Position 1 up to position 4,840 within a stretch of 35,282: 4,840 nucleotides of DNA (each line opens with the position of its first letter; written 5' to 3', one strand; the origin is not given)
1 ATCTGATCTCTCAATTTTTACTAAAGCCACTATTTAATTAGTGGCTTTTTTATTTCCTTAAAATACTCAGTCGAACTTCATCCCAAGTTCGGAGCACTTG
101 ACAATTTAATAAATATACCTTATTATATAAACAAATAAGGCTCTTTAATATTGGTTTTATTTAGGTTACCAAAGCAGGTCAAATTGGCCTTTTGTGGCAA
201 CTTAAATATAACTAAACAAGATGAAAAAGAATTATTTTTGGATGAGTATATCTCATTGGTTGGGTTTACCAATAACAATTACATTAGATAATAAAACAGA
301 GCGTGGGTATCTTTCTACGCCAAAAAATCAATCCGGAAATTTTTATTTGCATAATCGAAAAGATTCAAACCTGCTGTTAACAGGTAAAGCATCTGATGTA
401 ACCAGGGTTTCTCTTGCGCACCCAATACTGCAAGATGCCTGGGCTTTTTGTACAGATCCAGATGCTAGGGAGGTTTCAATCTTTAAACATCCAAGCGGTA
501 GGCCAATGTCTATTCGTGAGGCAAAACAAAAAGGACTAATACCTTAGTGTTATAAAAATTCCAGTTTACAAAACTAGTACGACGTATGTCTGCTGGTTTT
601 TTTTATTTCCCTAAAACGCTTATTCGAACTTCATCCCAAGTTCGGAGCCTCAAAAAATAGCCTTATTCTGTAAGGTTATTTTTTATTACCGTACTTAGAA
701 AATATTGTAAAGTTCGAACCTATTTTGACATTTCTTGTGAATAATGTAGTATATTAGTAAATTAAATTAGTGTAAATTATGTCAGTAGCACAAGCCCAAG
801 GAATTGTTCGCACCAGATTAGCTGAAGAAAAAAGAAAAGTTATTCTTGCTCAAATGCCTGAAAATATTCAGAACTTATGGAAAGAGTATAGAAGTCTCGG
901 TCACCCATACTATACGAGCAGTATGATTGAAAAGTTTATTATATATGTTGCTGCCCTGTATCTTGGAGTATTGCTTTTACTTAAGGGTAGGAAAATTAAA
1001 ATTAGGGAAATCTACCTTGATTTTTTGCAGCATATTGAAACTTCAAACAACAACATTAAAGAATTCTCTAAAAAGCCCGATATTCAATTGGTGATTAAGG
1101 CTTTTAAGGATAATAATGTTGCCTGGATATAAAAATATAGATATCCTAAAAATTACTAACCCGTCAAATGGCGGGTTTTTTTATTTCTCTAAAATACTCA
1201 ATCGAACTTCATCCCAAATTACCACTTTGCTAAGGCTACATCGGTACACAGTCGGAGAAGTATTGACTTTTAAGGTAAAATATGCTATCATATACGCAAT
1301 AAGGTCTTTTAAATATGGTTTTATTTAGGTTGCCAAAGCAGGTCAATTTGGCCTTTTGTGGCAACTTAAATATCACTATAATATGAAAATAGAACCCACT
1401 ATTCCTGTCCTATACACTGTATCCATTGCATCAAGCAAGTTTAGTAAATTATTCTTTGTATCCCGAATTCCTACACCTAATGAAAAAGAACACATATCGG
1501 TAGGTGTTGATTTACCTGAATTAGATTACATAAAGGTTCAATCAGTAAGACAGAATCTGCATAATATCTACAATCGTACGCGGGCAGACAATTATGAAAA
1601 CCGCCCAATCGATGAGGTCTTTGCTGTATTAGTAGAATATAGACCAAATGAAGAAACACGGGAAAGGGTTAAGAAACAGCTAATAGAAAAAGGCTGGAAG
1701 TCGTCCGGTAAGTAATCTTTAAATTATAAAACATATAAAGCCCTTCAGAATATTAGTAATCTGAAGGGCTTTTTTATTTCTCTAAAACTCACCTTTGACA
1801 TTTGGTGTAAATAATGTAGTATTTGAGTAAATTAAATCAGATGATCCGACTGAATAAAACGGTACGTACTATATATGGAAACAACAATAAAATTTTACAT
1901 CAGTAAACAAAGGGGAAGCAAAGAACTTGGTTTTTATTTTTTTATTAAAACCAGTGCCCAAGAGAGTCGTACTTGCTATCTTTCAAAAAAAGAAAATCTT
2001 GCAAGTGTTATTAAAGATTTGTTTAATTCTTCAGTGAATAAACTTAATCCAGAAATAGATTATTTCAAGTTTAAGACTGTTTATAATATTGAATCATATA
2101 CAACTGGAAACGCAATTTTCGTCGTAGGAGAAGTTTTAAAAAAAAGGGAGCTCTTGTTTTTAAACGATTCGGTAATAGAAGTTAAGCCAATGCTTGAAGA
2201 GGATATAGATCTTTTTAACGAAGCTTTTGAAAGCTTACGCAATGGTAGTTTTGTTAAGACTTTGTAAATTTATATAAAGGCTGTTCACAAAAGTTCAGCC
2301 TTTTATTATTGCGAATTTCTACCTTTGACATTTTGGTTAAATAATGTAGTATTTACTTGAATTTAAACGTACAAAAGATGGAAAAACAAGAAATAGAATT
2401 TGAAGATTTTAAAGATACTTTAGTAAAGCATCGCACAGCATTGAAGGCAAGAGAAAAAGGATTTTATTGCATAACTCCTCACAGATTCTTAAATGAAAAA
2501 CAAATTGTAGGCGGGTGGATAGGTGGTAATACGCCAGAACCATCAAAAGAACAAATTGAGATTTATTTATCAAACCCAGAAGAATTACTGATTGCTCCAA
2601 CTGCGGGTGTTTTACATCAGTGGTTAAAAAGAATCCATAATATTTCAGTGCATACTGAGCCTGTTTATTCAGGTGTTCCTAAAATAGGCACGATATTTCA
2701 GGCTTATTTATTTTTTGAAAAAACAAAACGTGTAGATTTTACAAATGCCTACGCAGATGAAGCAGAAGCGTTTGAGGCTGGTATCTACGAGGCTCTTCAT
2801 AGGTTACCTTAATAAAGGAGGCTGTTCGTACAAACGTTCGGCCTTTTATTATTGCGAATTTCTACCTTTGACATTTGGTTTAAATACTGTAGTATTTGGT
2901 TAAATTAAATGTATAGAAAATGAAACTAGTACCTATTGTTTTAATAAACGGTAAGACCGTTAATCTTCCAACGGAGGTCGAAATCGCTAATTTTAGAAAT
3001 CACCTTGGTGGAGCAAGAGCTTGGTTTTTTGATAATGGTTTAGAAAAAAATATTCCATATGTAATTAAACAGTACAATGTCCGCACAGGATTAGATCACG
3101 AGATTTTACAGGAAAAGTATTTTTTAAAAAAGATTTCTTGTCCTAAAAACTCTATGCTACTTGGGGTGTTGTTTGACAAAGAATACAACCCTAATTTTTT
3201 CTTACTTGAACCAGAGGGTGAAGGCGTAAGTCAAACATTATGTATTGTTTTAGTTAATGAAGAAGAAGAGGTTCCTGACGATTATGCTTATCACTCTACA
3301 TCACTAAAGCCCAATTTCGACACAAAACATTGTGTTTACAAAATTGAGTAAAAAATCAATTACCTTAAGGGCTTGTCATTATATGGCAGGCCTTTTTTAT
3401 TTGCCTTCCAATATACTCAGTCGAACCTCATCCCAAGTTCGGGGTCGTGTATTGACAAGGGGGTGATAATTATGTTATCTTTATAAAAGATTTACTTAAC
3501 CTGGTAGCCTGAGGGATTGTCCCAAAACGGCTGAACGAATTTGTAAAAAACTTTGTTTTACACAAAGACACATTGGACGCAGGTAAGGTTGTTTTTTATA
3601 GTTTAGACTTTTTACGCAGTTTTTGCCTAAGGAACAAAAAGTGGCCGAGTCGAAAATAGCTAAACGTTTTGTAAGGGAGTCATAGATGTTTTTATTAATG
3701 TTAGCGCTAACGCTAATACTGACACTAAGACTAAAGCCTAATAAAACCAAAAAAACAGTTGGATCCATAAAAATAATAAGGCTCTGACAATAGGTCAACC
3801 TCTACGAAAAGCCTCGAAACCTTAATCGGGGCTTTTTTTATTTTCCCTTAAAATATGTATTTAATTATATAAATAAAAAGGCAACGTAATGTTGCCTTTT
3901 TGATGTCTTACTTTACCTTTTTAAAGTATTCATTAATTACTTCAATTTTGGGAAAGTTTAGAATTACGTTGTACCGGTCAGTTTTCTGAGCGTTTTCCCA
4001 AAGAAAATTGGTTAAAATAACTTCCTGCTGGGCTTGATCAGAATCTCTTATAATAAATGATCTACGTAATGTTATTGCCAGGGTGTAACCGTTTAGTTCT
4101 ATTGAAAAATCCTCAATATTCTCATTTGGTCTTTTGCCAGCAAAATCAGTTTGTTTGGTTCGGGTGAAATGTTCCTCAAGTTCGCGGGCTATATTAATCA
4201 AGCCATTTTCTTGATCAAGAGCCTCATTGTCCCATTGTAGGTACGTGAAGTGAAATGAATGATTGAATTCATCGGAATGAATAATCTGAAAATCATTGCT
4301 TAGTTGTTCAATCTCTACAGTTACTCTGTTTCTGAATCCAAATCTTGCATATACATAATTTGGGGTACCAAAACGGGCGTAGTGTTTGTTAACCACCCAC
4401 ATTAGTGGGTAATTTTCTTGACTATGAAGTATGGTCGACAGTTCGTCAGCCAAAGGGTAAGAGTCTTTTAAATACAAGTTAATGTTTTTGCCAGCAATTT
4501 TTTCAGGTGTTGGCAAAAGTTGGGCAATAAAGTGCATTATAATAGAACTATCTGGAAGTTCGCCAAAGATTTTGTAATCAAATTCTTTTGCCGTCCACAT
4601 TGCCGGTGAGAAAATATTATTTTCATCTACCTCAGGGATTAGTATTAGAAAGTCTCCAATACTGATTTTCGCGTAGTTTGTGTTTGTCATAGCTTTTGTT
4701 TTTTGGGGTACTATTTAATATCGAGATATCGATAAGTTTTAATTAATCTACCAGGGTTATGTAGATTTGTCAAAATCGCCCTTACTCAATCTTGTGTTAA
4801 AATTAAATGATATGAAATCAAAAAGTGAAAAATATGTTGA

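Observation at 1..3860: Tandem array of seven monocistronic cassettes: conserved non-coding flanks, unrelated cargo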

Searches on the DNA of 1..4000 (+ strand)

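Call 21: search_rna_families(source=window, start=1, end=4000, threshold=evalue, max_evalue=5)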
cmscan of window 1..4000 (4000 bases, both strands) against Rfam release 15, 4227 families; matches with E-value up to 5: 12.
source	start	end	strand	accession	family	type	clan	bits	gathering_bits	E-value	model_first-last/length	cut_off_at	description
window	1696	1780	+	RF04312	trpB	Cis-reg;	-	30.3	59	0.21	1-107/107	no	trpB ncRNA motif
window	3840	3907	+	RF02551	DapZ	Cis-reg;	-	26.8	56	0.1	1-78/78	no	ABC transporter regulator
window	1114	1184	+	RF00513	Trp_leader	Cis-reg; leader;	-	24.3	41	0.09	1-100/100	no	Tryptophan operon leader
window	3773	3844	+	RF02898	AaHKsRNA20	Gene; sRNA;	-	23.4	43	1.8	1-77/77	no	Aggregatibacter sRNA 20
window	3749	3866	-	RF01770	rimP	Cis-reg; leader;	-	23.1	47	1.4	1-102/102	no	Gammaprotebacteria rimP leader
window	1149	1221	+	RF02900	AaHKsRNA82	Gene; sRNA;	-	22.2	51.4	4.7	1-81/81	no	Aggregatibacter sRNA 82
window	3849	3904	+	RF01859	Phe_leader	Cis-reg; leader;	-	21.5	55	2.8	1-125/125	no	Phenylalanine leader peptide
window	3869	3955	-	RF02551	DapZ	Cis-reg;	-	20.8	56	2.5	1-78/78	no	ABC transporter regulator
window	2213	2311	+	RF04179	BTnc049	Gene; sRNA;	-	20.1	81.9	4.3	1-111/111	no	Bacteroides sRNA BTnc049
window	3868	3901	+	RF02082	STnc540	Gene; sRNA;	-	16.9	38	2.6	109-140/202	no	Enterobacterial sRNA STnc540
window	3220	3399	+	RF00083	GlmZ_SraJ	Gene; sRNA;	CL00011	15.9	60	1.1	1-214/214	no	GlmZ RNA activator of glmS mRNA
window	3741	3785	+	RF01675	CrcZ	Gene; sRNA;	-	11.8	95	4.7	1-398/398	no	Pseudomonas sRNA CrcZ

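Call 31: search_dna_similar(query=window:1-3900:+, collection=phages, mode=distant, max_evalue=0.001)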
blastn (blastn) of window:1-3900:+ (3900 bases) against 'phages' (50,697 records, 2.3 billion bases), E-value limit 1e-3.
No match.

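Call 32: search_dna_similar(query=window:1-3900:+, collection=plasmids, mode=distant, max_evalue=0.001)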
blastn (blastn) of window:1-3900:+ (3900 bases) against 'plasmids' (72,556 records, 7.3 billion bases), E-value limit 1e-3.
No match.

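Call 95: search_rna_families(sources=[L031, L034, L041, L006, L039], threshold=evalue, max_evalue=0.1)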
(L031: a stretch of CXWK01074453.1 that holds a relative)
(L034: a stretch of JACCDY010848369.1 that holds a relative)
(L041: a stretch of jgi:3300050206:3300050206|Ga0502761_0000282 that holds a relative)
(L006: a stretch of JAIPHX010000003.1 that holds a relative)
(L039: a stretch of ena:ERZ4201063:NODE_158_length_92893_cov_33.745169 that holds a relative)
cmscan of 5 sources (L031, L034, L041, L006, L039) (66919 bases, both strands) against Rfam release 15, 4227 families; matches with E-value up to 0.1: 8.
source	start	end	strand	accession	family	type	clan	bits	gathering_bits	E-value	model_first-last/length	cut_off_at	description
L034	5404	5475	+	RF00005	tRNA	Gene; tRNA;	CL00001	75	29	1.3e-14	1-71/71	no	tRNA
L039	6278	6348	+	RF00005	tRNA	Gene; tRNA;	CL00001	69.7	29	4e-13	1-71/71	no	tRNA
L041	9627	9698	+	RF00005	tRNA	Gene; tRNA;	CL00001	68.7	29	7.2e-13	1-71/71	no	tRNA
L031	3282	3353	-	RF00005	tRNA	Gene; tRNA;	CL00001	64.5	29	1.1e-11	1-71/71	no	tRNA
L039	2373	2455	-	RF00005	tRNA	Gene; tRNA;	CL00001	62.1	29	5e-11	1-71/71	no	tRNA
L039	12910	12991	-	RF00005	tRNA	Gene; tRNA;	CL00001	57.9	29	7e-10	1-71/71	no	tRNA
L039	12794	12877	-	RF00005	tRNA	Gene; tRNA;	CL00001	52.1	29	2.8e-08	1-71/71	no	tRNA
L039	2372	2455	+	RF04354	Plastid-ycf2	Cis-reg;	-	28.7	65.7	0.084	1-75/75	no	Plastid-ycf2 5UTR RNA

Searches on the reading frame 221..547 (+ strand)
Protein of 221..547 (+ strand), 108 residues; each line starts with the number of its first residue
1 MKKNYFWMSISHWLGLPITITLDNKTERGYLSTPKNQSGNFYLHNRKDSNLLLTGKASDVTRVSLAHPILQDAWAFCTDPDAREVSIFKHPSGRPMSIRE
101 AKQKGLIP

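Call 13: search_protein_families(library=pfam, proteins=[window:221-547:+], max_evalue=1)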
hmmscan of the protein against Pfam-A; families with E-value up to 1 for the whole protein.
window:221-547:+ (108 aa): 0 families

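Call 14: search_protein_families(library=phrogs, proteins=[window:221-547:+], max_evalue=0.1)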
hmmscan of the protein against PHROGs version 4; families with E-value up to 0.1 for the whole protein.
window:221-547:+ (108 aa): 0 families

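Call 15: search_protein_families(library=padloc, proteins=[window:221-547:+], max_evalue=0.1)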
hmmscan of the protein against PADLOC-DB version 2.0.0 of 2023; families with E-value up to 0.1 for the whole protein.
window:221-547:+ (108 aa): 0 families

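Call 16: find_encoding_contigs(protein=window:221-547:+, flank=10000, max_places=6)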
Protein window:221-547:+ (108 aa): 3 contigs read that carry it; 2 places shown.
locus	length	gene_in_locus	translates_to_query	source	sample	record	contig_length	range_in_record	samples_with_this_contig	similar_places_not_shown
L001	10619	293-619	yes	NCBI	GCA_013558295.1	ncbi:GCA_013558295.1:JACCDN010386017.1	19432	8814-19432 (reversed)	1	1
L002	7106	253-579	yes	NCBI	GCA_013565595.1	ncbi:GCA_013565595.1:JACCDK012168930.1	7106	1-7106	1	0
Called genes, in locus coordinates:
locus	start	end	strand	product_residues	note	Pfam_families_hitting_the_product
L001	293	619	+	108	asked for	-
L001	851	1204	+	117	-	-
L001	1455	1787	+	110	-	-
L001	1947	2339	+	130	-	-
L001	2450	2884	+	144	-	-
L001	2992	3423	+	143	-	-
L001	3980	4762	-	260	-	-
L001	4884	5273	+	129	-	PF07237:DUF1428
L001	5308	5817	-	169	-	-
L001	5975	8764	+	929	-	PF16410:DUF5018, PF01471:PG_binding_1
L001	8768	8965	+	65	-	-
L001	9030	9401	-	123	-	PF02482:Ribosomal_S30AE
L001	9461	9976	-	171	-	PF09990:DUF2231 (faint)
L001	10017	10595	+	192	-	-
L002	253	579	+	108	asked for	-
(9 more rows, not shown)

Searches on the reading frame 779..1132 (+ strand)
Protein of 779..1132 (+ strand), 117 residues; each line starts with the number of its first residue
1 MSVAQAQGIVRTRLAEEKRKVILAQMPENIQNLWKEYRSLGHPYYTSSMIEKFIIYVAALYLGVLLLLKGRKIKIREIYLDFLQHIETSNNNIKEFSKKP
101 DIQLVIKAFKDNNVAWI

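Call 13: search_protein_families(library=pfam, proteins=[window:779-1132:+], max_evalue=1)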
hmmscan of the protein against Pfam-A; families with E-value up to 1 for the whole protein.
window:779-1132:+ (117 aa): 1 family
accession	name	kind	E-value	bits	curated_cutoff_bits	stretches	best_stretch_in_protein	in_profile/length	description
PF14433.11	SUKH-3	-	0.18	12.4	23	1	17-106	16-102/146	SUKH-3 immunity protein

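Call 14: search_protein_families(library=phrogs, proteins=[window:779-1132:+], max_evalue=0.1)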
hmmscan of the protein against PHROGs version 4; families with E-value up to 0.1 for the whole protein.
window:779-1132:+ (117 aa): 2 families
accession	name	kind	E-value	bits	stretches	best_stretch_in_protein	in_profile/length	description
phrog_9678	-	unknown function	0.034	15.5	1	52-96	35-79/106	-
phrog_27492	-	unknown function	0.043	14.3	1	6-61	12-63/304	-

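Call 15: search_protein_families(library=padloc, proteins=[window:779-1132:+], max_evalue=0.1)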
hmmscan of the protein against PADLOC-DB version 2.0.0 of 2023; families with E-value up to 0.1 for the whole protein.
window:779-1132:+ (117 aa): 0 families

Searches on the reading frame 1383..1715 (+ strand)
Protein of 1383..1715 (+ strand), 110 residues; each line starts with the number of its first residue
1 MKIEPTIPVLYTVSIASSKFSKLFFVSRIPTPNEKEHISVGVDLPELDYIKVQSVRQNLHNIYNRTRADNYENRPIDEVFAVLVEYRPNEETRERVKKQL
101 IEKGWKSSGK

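Call 13: search_protein_families(library=pfam, proteins=[window:1383-1715:+], max_evalue=1)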
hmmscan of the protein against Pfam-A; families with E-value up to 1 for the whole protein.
window:1383-1715:+ (110 aa): 2 families
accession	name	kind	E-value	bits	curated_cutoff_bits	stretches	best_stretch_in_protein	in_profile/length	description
PF11829.13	DUF3349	-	0.024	15.8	28.3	1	51-106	38-91/94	Protein of unknown function (DUF3349)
PF00817.25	IMS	-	0.028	14.8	23.2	1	46-100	66-120/148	impB/mucB/samB family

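Call 14: search_protein_families(library=phrogs, proteins=[window:1383-1715:+], max_evalue=0.1)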
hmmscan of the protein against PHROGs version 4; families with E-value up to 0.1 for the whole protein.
window:1383-1715:+ (110 aa): 0 families

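Call 15: search_protein_families(library=padloc, proteins=[window:1383-1715:+], max_evalue=0.1)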
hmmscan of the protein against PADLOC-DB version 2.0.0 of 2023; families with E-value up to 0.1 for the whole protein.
window:1383-1715:+ (110 aa): 0 families

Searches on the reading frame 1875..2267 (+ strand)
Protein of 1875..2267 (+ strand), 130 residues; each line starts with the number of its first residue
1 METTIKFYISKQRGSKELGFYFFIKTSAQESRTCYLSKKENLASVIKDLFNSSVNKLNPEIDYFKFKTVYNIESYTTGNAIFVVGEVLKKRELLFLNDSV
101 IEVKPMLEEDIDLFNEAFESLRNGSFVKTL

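Call 13: search_protein_families(library=pfam, proteins=[window:1875-2267:+], max_evalue=1)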
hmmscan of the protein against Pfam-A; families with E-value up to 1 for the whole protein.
window:1875-2267:+ (130 aa): 0 families

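Call 14: search_protein_families(library=phrogs, proteins=[window:1875-2267:+], max_evalue=0.1)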
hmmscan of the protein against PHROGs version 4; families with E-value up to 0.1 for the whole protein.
window:1875-2267:+ (130 aa): 0 families

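Call 15: search_protein_families(library=padloc, proteins=[window:1875-2267:+], max_evalue=0.1)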
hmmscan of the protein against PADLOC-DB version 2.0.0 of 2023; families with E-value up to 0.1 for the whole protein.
window:1875-2267:+ (130 aa): 0 families

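Call 70: find_homologous_proteins(query=window:1875-2267:+, max_evalue=0.001)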
Query window:1875-2267:+ (130 aa): 1 proteins with E <= 0.001 among 11 candidates.
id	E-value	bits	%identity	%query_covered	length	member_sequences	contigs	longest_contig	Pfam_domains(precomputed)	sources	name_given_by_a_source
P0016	3.7e-76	271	100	100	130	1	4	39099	-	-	-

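Call 71: find_encoding_contigs(protein=P0016, flank=10000, max_places=6)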
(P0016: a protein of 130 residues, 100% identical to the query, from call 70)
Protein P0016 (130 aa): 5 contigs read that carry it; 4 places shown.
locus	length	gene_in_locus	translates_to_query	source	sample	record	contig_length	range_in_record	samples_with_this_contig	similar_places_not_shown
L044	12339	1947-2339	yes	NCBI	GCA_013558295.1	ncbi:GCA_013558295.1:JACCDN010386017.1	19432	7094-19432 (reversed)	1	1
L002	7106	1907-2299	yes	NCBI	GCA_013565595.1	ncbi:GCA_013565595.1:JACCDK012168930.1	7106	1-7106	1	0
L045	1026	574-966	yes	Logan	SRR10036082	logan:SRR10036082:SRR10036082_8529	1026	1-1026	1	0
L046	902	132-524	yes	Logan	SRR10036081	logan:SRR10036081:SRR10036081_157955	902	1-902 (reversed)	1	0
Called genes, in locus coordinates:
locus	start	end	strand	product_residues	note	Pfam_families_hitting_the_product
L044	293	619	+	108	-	-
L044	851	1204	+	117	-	-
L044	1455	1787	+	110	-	-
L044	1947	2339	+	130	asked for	-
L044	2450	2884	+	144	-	-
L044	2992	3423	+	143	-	-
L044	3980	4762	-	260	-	-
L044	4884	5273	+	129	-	PF07237:DUF1428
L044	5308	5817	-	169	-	-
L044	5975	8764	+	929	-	PF16410:DUF5018, PF01471:PG_binding_1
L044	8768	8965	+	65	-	-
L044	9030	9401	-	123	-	PF02482:Ribosomal_S30AE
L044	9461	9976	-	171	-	PF09990:DUF2231 (faint)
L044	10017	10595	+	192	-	-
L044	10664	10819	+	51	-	-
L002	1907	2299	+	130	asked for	-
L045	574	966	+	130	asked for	-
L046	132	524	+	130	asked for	-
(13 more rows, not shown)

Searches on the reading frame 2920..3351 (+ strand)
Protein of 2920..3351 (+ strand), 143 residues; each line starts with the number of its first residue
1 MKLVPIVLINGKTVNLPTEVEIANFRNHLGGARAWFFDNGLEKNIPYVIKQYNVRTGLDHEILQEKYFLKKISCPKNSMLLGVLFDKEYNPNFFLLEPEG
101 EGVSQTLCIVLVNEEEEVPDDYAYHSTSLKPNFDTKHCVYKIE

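Call 13: search_protein_families(library=pfam, proteins=[window:2920-3351:+], max_evalue=1)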
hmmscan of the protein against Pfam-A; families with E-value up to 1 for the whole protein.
window:2920-3351:+ (143 aa): 0 families

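Call 14: search_protein_families(library=phrogs, proteins=[window:2920-3351:+], max_evalue=0.1)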
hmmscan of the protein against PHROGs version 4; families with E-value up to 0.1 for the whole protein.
window:2920-3351:+ (143 aa): 0 families

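Call 15: search_protein_families(library=padloc, proteins=[window:2920-3351:+], max_evalue=0.1)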
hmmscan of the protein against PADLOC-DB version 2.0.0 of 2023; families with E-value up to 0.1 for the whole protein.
window:2920-3351:+ (143 aa): 0 families

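Call 17: find_encoding_contigs(protein=window:2920-3351:+, flank=10000, max_places=6)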
Protein window:2920-3351:+ (143 aa): 6 contigs read that carry it; 4 places shown.
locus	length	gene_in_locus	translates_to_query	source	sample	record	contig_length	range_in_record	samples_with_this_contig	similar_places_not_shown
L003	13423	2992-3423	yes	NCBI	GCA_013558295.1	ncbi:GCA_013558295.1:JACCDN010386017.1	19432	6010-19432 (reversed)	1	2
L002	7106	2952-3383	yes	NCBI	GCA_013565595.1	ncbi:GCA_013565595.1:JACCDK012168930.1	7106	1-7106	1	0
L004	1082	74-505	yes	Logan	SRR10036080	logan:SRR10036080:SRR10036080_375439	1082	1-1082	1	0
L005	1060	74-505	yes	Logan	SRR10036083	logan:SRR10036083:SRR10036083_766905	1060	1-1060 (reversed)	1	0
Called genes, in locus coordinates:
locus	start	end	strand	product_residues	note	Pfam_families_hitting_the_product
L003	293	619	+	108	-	-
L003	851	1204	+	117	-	-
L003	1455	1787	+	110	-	-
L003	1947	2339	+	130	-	-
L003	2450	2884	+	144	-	-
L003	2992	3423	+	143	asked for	-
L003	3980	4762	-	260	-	-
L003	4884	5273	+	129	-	PF07237:DUF1428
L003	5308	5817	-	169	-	-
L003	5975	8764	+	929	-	PF16410:DUF5018, PF01471:PG_binding_1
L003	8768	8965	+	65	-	-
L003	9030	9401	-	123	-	PF02482:Ribosomal_S30AE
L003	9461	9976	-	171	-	PF09990:DUF2231 (faint)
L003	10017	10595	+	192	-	-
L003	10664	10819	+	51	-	-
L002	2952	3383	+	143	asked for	-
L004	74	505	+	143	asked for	-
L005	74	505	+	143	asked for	-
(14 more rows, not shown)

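Call 56: search_protein_representatives(protein=window:2920-3351:+)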
Query: 143 residues. Proteins with E-value up to 0.001 (for the whole library): 5; up to 1e-10: 4; up to 1e-30: 1. The best 5 are listed.
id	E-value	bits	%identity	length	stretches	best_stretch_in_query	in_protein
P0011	2.5e-72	257.7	81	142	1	1-143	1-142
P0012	9.8e-18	80.6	34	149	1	12-139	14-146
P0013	1.2e-12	64.1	32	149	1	22-138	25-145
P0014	6.8e-12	61.7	34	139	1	2-142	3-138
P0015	4.7e-04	36.3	32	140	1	4-131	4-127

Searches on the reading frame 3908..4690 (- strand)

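Call 8: search_protein_families(library=pfam, proteins=[window:3908-4690:-], max_evalue=0.01)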
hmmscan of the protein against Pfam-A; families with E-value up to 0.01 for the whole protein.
window:3908-4690:- (260 aa): 0 families

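Call 13: search_protein_families(library=pfam, proteins=[window:3908-4690:-], max_evalue=1)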
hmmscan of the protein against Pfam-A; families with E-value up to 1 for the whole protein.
window:3908-4690:- (260 aa): 1 family
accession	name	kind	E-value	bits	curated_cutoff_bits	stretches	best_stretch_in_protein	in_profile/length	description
PF07777.16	MFMR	-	0.16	12.9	27.4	1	85-114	52-84/96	G-box binding protein MFMR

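Call 14: search_protein_families(library=phrogs, proteins=[window:3908-4690:-], max_evalue=0.1)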
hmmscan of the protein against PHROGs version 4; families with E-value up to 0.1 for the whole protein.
window:3908-4690:- (260 aa): 0 families

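Call 15: search_protein_families(library=padloc, proteins=[window:3908-4690:-], max_evalue=0.1)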
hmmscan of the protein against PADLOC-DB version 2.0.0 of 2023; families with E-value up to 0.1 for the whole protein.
window:3908-4690:- (260 aa): 0 families
